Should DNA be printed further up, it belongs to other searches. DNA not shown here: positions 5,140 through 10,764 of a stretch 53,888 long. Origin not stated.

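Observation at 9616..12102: Toxin-tip cassette bracketed by a near-identical duplication of the Rhs core: a recombination scar with an unusual tip-less orphan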

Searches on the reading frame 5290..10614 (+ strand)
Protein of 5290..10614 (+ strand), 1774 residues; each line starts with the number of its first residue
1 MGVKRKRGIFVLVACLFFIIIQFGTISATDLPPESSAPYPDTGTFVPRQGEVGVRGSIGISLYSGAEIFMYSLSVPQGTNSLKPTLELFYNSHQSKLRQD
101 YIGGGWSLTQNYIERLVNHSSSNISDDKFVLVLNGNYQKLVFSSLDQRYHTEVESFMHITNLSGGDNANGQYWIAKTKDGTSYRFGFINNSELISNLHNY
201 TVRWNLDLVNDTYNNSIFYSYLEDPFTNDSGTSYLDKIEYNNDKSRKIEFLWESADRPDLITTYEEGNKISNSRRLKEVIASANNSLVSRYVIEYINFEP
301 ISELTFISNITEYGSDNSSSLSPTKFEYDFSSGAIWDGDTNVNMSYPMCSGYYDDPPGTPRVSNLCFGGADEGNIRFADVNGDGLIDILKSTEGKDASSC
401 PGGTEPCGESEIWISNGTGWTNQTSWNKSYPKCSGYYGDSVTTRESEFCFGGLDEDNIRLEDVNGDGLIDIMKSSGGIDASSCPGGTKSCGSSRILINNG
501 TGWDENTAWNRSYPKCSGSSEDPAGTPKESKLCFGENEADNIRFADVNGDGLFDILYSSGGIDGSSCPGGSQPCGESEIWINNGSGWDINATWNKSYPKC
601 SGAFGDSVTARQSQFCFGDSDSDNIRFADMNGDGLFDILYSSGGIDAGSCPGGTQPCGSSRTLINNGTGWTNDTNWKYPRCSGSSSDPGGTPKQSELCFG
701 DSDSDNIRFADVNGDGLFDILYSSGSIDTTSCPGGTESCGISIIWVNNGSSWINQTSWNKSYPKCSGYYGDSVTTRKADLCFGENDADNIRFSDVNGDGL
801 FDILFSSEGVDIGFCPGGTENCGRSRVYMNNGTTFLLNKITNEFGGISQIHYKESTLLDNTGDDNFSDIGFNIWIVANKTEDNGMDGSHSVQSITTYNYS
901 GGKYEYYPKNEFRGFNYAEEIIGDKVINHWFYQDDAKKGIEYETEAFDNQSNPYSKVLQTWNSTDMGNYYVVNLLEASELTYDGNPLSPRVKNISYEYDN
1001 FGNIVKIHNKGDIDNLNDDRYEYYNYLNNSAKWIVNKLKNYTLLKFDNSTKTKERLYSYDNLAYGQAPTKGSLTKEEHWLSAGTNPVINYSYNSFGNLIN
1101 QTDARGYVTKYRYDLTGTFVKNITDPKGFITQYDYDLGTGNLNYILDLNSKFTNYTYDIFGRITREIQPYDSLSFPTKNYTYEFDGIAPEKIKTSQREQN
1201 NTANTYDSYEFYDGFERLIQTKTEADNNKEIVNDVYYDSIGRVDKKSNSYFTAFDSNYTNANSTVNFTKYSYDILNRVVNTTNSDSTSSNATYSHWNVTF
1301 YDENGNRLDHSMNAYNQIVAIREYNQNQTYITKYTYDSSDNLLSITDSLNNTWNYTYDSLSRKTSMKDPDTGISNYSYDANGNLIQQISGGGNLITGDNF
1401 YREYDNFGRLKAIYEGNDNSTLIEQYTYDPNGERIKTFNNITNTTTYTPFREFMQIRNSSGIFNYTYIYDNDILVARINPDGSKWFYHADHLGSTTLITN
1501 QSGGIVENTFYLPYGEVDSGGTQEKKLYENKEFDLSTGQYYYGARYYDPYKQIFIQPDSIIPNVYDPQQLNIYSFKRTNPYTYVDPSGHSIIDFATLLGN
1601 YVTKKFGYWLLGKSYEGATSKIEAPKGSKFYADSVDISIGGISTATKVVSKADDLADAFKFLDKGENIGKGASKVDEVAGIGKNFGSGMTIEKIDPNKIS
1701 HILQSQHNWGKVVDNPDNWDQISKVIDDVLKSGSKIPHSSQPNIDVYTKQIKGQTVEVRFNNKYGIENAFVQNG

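Call 6: search_protein_families(library=pfam, proteins=[window:5290-10614:+], max_evalue=0.01)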
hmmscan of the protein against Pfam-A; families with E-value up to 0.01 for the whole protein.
window:5290-10614:+ (1774 aa): 6 families
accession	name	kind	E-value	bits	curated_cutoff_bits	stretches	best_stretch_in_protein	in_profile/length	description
PF05593.20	RHS_repeat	-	3.6e-26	91.4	22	2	1336-1371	1-36/38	RHS Repeat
PF12256.14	TcdB_toxin_midN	-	1.7e-16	60.5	24.8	1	789-921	29-156/181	Insecticide toxin TcdB middle/N-terminal region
PF13517.12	FG-GAP_3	-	6.1e-09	36.8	26.9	0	546-639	1-60/61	FG-GAP-like repeat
PF15534.11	Ntox35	-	3.2e-08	34.6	23.6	1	1694-1763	1-67/78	Bacterial toxin 35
PF01839.29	FG-GAP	-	9.8e-06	25.8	22.1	0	544-559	7-22/37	FG-GAP repeat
PF00404.24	Dockerin_1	-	1.2e-05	25.8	22.9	0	701-718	27-44/57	Dockerin type I domain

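Call 7: search_protein_families(library=ncbifam, proteins=[window:5290-10614:+], max_evalue=0.01)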
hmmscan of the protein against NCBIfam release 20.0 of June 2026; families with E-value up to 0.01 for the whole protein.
window:5290-10614:+ (1774 aa): 3 families
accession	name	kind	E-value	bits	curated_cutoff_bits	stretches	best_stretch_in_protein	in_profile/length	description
TIGR03696.1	Rhs_assc_core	domain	9.1e-14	51.7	32.5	1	1511-1589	1-76/76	RHS repeat-associated core domain-containing protein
TIGR01643.1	YD_repeat_2x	repeat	4.9e-10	39.5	15.8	1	1336-1373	1-38/42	YD repeat-containing protein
NF041261.1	RHS_core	equivalog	7.4e-09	34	2000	2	1088-1169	429-616/1261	RHS element core protein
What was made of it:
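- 5290..10614 (+): Main Rhs gene (1774 aa). It has an N-terminal hydrophobic signal-like segment, TcB-like FG-GAP/TcdB_toxin_midN modules, a YD/RHS shell, the Rhs core and an Ntox35 tip. Pfam and NCBIfam matches (calls 6, 7).
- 9970..10059 (+): End of the conserved core (aa 1561-1590, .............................) with the PxxxxDPxG-type autocleavage motif. It is present only in the main copy. TIGR03696 spans aa 1511-1589, model positions 1-76/76 (call 7).
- On Rhs / YD-repeat polymorphic toxin (main gene 5290-10614): TIGR03696 covers model positions 1-76/76 at aa 1511-1589 (call 7).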
